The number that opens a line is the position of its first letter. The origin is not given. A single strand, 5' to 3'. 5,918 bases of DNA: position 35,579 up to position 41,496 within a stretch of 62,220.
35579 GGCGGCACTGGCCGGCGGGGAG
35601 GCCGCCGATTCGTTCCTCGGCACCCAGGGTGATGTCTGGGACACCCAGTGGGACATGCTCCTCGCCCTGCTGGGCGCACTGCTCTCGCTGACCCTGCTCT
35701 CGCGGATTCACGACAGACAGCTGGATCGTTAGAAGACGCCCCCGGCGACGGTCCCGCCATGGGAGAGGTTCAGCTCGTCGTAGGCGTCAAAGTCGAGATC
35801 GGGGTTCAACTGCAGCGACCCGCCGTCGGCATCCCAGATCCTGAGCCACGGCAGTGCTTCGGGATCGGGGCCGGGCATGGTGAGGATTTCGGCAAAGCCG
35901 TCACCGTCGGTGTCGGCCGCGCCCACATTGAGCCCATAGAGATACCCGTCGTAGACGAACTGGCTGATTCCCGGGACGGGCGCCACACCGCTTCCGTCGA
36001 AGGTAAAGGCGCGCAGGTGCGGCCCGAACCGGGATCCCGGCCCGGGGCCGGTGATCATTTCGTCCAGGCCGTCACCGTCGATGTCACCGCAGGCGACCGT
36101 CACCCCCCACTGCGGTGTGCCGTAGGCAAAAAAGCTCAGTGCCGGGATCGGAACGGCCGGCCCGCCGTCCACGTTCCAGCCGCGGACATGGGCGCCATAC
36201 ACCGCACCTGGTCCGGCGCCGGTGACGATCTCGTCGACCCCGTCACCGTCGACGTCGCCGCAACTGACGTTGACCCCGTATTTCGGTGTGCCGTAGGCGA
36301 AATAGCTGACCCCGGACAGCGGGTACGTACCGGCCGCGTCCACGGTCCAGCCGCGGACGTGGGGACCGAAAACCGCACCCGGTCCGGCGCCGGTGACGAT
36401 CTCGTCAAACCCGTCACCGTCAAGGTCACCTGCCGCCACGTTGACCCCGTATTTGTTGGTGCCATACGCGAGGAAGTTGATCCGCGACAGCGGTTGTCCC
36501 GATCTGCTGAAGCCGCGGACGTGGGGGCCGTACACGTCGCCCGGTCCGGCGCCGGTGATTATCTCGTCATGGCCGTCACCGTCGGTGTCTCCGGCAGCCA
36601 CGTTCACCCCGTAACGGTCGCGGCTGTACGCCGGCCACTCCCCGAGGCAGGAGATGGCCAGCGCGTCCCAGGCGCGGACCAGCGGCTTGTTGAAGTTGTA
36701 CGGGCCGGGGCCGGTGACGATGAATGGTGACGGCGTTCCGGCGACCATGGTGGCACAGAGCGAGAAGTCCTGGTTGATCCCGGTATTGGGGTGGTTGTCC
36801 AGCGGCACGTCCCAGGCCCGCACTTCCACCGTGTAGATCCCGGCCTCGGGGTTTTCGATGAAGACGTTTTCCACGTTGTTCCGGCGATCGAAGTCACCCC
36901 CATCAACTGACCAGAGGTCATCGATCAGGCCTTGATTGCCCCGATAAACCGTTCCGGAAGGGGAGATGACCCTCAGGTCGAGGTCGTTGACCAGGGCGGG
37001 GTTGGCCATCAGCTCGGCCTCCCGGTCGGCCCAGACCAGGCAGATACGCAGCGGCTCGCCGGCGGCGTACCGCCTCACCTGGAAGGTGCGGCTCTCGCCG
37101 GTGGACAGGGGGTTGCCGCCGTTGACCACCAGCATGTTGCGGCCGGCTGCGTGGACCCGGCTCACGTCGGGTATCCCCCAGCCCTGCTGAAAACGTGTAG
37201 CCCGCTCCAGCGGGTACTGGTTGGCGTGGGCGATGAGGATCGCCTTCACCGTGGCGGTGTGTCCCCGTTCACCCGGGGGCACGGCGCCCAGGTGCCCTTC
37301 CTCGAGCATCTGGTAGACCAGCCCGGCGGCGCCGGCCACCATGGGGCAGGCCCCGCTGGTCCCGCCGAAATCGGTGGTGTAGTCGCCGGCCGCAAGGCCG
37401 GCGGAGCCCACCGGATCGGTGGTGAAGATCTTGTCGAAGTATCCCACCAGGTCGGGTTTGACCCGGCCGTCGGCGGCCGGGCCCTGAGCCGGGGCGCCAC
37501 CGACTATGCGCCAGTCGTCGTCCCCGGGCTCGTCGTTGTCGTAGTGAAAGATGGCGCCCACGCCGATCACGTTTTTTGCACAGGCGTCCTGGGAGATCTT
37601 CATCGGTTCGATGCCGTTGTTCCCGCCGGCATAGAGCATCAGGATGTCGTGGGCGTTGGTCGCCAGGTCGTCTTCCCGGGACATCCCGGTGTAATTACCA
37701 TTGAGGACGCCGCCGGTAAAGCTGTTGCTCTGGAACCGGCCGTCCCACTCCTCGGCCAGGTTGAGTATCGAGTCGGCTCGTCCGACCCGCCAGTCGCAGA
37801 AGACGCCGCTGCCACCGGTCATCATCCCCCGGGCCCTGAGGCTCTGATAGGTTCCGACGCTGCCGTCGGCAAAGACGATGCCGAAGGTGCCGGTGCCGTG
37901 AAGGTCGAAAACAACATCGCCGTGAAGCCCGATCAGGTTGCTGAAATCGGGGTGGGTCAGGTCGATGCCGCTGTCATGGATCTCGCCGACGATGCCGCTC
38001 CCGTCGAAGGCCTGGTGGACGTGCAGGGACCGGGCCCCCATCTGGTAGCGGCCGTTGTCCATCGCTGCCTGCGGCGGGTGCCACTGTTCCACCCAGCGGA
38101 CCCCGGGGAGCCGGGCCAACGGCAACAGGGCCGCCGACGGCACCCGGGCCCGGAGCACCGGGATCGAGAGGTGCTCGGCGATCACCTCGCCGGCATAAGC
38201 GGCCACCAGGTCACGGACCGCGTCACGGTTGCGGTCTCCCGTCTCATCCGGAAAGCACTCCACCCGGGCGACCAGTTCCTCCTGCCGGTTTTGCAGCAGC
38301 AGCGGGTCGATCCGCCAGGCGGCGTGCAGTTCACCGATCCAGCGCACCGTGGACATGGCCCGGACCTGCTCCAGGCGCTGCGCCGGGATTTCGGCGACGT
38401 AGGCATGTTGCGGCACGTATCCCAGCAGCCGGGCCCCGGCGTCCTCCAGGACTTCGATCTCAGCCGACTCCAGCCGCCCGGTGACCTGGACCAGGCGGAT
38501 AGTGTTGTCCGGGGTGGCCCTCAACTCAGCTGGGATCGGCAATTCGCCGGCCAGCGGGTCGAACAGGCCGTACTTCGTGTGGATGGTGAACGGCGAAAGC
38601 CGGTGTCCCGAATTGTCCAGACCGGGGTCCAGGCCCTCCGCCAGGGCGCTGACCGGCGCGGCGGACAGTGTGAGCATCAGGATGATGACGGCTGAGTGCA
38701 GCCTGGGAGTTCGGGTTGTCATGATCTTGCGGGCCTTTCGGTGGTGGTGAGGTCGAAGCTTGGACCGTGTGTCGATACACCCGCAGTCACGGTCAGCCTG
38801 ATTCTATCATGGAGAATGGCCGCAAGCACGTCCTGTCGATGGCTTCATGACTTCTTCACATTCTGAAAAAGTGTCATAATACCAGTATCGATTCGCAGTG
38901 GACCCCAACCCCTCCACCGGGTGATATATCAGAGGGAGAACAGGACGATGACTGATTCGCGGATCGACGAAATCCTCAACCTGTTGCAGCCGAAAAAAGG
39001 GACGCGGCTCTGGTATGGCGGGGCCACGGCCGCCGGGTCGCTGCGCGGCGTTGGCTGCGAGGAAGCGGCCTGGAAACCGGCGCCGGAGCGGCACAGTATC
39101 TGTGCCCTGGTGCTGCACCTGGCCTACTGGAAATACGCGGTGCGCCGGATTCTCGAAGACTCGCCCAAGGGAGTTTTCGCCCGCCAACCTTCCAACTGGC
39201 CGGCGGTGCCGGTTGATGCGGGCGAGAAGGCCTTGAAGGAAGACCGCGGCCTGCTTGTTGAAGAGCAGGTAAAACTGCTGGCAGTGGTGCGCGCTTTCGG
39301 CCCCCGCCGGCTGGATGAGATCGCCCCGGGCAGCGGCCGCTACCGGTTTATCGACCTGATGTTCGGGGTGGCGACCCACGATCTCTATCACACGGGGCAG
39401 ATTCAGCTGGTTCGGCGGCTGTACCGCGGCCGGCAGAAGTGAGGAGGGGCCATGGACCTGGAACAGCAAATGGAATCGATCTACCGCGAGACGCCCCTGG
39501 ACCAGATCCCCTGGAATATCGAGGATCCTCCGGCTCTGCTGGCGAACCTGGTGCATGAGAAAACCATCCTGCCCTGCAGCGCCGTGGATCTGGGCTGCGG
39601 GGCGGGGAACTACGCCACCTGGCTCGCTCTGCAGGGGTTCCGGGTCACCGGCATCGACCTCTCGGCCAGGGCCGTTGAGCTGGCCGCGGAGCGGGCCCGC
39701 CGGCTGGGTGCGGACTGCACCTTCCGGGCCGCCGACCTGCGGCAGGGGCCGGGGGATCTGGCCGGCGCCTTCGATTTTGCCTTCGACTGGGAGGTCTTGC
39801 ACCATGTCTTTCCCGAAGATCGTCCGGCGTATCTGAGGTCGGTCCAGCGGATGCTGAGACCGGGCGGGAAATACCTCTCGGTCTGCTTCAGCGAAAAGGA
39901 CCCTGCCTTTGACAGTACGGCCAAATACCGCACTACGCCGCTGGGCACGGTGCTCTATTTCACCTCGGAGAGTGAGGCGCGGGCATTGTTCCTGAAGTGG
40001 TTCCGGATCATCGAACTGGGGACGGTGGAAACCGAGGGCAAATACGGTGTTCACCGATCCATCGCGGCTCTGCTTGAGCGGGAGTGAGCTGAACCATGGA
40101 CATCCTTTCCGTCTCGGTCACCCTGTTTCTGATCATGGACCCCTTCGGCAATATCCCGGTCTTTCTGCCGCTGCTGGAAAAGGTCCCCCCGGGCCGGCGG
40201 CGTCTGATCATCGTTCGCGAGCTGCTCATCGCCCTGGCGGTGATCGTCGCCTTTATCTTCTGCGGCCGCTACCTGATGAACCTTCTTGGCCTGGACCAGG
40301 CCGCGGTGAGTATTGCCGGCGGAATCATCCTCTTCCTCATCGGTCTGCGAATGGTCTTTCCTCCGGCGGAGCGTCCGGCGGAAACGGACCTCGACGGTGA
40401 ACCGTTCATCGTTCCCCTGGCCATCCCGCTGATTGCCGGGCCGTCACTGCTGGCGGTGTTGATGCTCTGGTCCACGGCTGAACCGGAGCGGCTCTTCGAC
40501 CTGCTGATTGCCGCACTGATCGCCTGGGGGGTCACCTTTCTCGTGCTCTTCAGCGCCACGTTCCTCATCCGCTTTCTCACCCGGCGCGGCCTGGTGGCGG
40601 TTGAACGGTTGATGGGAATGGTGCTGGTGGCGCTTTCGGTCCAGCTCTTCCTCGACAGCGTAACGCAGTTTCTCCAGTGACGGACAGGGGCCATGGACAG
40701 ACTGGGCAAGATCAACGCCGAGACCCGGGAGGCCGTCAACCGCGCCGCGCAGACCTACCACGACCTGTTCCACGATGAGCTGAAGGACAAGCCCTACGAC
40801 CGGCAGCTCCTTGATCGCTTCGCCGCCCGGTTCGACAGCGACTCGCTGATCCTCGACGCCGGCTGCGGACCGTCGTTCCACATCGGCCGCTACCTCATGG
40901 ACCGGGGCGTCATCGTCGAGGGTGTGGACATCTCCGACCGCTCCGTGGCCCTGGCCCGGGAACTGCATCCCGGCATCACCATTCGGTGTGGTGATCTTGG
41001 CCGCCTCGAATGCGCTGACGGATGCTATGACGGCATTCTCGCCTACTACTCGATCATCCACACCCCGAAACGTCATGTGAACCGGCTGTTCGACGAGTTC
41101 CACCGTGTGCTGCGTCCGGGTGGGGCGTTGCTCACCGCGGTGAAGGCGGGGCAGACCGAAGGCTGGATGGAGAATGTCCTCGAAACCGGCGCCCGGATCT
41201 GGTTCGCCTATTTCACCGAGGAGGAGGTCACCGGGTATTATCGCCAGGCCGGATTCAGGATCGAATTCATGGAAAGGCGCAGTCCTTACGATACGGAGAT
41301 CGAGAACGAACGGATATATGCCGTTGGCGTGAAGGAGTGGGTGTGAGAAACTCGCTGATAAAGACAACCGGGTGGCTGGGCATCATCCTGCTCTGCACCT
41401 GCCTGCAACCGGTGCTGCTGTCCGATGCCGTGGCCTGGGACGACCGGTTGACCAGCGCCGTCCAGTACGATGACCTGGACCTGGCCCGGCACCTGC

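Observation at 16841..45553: One ~330-aa C-terminal FG-GAP cassette is fused to five secreted proteins with unrelated heads (M14, M1, S8, C25, VCBS propeller)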

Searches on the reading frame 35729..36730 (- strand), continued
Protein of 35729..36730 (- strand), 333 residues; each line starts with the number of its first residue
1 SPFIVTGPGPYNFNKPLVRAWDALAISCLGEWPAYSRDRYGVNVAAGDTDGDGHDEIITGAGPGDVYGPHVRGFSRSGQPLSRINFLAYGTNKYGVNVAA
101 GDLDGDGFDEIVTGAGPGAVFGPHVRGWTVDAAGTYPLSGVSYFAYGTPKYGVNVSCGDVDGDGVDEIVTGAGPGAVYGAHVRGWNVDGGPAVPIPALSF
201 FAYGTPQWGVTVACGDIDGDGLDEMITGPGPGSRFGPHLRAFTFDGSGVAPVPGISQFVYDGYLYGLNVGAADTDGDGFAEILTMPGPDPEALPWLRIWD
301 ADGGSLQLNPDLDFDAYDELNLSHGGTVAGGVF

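Call 61: find_encoding_contigs(protein=P0148, flank=8000, max_places=2)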
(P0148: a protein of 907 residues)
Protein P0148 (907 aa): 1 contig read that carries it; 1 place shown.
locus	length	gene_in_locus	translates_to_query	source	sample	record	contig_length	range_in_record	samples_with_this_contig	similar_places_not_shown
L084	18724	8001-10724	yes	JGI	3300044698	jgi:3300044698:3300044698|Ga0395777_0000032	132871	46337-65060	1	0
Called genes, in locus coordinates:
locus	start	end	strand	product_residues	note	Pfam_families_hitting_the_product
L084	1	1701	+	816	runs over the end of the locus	PF01839:FG-GAP (faint), PF13517:FG-GAP_3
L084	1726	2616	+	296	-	PF01545:Cation_efflux, PF16916:ZT_dimer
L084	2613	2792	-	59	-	-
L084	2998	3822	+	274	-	-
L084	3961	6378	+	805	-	PF00246:Peptidase_M14, PF24827:AstE_AspA_cat (weak), PF01839:FG-GAP (faint), PF13620:CarboxypepD_reg, PF13517:FG-GAP_3 (faint), PF25292:Beta-prop_CGLA (faint)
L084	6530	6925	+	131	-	PF00355:Rieske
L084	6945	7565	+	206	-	PF09990:DUF2231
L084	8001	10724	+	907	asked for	PF17900:Peptidase_M1_N, PF01433:Peptidase_M1, PF01839:FG-GAP (weak), PF13517:FG-GAP_3 (weak)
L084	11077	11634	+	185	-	-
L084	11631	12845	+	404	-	PF06224:AlkZ-like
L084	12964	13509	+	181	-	PF21349:RUBY_RBDX, PF02915:Rubrerythrin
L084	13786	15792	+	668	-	PF00989:PAS (weak), PF08448:PAS_4, PF13426:PAS_9 (weak), PF00989:PAS, PF13426:PAS_9, PF00512:HisKA, PF02518:HATPase_c, PF00072:Response_reg, +2 more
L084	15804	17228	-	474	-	PF01663:Phosphodiest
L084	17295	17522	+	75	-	-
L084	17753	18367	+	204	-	PF09997:DUF2238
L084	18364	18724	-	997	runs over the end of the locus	PF00082:Peptidase_S8, PF13517:FG-GAP_3 (faint), PF01839:FG-GAP (faint)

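Call 71: find_encoding_contigs(protein=P0100, flank=4000, max_places=2)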
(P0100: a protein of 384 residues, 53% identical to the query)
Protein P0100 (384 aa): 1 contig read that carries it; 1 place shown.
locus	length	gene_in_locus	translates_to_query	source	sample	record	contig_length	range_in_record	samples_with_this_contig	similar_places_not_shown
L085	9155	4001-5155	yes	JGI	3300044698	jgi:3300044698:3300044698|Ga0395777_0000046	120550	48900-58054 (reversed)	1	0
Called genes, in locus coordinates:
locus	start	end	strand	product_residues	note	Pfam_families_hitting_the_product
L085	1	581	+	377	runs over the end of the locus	-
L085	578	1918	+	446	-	-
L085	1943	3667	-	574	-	PF01663:Phosphodiest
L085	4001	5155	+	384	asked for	PF13517:FG-GAP_3 (faint), PF01839:FG-GAP (faint), PF25292:Beta-prop_CGLA (faint), PF12256:TcdB_toxin_midN (faint)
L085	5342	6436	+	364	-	PF00478:IMPDH (faint), PF03060:NMO, PF01070:FMN_dh (weak), PF01180:DHO_dh (weak)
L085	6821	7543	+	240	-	PF13189:Cytidylate_kin2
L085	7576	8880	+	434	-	PF00037:Fer4 (faint), PF14697:Fer4_21 (faint), PF13187:Fer4_9, PF13237:Fer4_10 (weak), PF12838:Fer4_7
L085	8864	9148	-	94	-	PF13413:HTH_25 (faint)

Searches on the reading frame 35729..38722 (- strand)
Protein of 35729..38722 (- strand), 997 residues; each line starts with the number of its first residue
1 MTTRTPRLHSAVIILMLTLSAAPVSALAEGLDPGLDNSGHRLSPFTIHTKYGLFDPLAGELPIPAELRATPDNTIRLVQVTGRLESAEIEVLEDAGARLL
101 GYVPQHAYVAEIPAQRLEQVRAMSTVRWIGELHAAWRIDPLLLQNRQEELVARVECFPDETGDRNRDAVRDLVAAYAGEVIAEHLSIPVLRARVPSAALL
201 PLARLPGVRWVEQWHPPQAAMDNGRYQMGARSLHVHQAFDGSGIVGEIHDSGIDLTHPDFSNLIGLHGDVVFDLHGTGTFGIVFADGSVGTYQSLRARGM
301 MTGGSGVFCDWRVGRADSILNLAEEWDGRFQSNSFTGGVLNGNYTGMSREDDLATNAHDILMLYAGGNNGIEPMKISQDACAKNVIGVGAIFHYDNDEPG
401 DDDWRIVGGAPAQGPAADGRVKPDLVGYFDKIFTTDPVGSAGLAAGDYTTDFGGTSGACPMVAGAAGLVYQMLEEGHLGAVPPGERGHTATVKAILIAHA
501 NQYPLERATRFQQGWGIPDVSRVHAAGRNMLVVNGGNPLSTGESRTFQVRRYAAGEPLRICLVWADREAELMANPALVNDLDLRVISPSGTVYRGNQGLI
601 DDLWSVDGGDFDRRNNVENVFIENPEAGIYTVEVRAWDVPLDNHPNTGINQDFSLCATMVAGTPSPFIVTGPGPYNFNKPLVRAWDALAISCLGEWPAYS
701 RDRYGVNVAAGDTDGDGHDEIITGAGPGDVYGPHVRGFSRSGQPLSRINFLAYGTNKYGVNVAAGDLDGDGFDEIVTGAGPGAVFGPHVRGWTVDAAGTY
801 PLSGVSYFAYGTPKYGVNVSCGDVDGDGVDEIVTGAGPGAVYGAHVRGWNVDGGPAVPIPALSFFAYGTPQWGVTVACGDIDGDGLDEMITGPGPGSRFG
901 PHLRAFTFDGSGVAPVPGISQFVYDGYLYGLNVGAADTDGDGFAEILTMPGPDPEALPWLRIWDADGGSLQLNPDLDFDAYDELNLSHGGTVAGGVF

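Call 4: search_protein_families(library=pfam, proteins=[window:35729-38722:-], max_evalue=0.01)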
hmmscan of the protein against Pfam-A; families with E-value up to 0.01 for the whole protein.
window:35729-38722:- (997 aa): 4 families
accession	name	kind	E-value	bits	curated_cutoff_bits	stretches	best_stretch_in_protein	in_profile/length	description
PF00082.27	Peptidase_S8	-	5.7e-14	52.5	21.8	1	247-516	7-288/288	Subtilase family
PF01839.29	FG-GAP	-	2.1e-13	50.3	22.1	2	759-782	2-25/37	FG-GAP repeat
PF13517.12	FG-GAP_3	-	4.3e-11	43.7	26.9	2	823-890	1-60/61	FG-GAP-like repeat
PF25292.1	Beta-prop_CGLA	-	0.00043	20.3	26.8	0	818-844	33-59/316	Lambda-carrageenase beta-propeller domain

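Call 5: search_protein_families(library=ncbifam, proteins=[window:35729-38722:-], max_evalue=0.01)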
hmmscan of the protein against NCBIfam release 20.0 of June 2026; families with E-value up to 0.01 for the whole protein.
window:35729-38722:- (997 aa): 2 families
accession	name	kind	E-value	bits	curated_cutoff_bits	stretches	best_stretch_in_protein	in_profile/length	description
NF042956.1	IteS_antiphage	equivalog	0.00065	18.1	900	1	412-519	448-554/747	S8 family anti-phage peptidase IteS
TIGR03921.1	T7SS_mycosin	equivalog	0.0027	16.9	278.75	0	359-471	149-245/353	type VII secretion-associated serine protease mycosin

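Call 59: find_encoding_contigs(protein=window:35729-38722:-, flank=1000, max_places=3)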
Protein window:35729-38722:- (997 aa): no gene with exactly this product is on record in the collection.
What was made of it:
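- Tried and rejected: Exact look-up of protein D in public assemblies: not on record (call 59).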

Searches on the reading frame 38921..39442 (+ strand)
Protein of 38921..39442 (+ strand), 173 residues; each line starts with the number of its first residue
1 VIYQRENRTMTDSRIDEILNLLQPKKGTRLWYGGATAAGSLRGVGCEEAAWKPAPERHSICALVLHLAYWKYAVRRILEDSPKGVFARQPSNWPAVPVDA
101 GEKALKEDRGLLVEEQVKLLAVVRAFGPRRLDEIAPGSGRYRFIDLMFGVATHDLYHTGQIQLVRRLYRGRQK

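Call 10: search_protein_families(library=pfam, proteins=[window:38921-39442:+], max_evalue=0.001)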
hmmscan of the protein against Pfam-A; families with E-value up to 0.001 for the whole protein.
window:38921-39442:+ (173 aa): 1 family
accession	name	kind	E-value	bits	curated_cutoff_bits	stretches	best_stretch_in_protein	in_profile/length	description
PF12867.12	DinB_2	-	4.3e-09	37.3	24.8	1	46-161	18-128/128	DinB superfamily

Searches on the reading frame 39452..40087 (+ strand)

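Call 10: search_protein_families(library=pfam, proteins=[window:39452-40087:+], max_evalue=0.001)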
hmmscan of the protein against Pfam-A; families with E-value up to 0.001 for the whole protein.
window:39452-40087:+ (211 aa): 12 families
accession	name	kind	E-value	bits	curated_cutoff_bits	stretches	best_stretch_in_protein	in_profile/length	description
PF13649.12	Methyltransf_25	-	2.7e-21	76.5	27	1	45-139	2-97/97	Methyltransferase domain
PF08241.18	Methyltransf_11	-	1.6e-19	70.8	21.2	1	45-141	1-93/95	Methyltransferase domain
PF08242.18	Methyltransf_12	-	1.4e-17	64.6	30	1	45-140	1-97/98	Methyltransferase domain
PF13847.12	Methyltransf_31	-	1.2e-16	61.1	27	1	43-147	6-113/145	Methyltransferase domain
PF13489.12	Methyltransf_23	-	7.2e-15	55.5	27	1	43-146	25-119/164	Methyltransferase domain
PF05724.17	TPMT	-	5.7e-12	46.2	26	1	17-148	13-158/218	Thiopurine S-methyltransferase (TPMT)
PF03848.20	TehB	-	2.1e-08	34.3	20.4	1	37-146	27-135/193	Tellurite resistance protein TehB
PF05175.20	MTS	-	4.1e-06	27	23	1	37-99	30-93/170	Methyltransferase small domain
PF02353.26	CMAS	-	1.5e-05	24.9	27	1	45-153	67-174/273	Mycolic acid cyclopropane synthetase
PF05401.17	NodS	-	5.2e-05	23.6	24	1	42-141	45-142/201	Nodulation protein S (NodS)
PF13679.12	Methyltransf_32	-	9.3e-05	22.9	27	1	37-92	22-85/143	Methyltransferase domain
PF01209.24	Ubie_methyltran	-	0.00042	20.2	20.1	1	42-149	49-157/233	ubiE/COQ5 methyltransferase family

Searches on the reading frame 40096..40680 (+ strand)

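Call 10: search_protein_families(library=pfam, proteins=[window:40096-40680:+], max_evalue=0.001)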
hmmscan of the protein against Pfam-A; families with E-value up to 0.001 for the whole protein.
window:40096-40680:+ (194 aa): 2 families
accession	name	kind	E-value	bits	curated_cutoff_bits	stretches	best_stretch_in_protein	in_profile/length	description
PF01914.23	MarC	-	4.6e-52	176.8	23.9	1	3-191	4-201/203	MarC family integral membrane protein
PF03741.22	TerC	-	2.2e-05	24.7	27.8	1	19-89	14-80/178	Integral membrane protein TerC family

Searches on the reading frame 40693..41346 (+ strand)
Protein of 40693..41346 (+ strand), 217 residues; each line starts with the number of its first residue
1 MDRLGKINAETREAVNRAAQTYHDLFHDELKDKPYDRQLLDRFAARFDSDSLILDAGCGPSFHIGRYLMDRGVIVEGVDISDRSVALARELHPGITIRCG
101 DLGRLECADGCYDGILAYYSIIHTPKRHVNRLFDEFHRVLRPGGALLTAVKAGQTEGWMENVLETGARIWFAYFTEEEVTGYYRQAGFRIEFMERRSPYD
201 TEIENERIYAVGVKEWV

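Call 10: search_protein_families(library=pfam, proteins=[window:40693-41346:+], max_evalue=0.001)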
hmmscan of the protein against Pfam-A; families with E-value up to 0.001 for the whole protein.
window:40693-41346:+ (217 aa): 5 families
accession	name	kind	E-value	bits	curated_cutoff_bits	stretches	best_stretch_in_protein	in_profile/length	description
PF13649.12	Methyltransf_25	-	7.7e-16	59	27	1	53-144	1-97/97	Methyltransferase domain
PF08241.18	Methyltransf_11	-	1.1e-14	55.2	21.2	1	54-147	1-94/95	Methyltransferase domain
PF13489.12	Methyltransf_23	-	5.2e-09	36.5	27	1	37-190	10-161/164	Methyltransferase domain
PF08242.18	Methyltransf_12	-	8.7e-07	30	30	1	54-146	1-98/98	Methyltransferase domain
PF13847.12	Methyltransf_31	-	2.2e-06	27.8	27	1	49-152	3-113/145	Methyltransferase domain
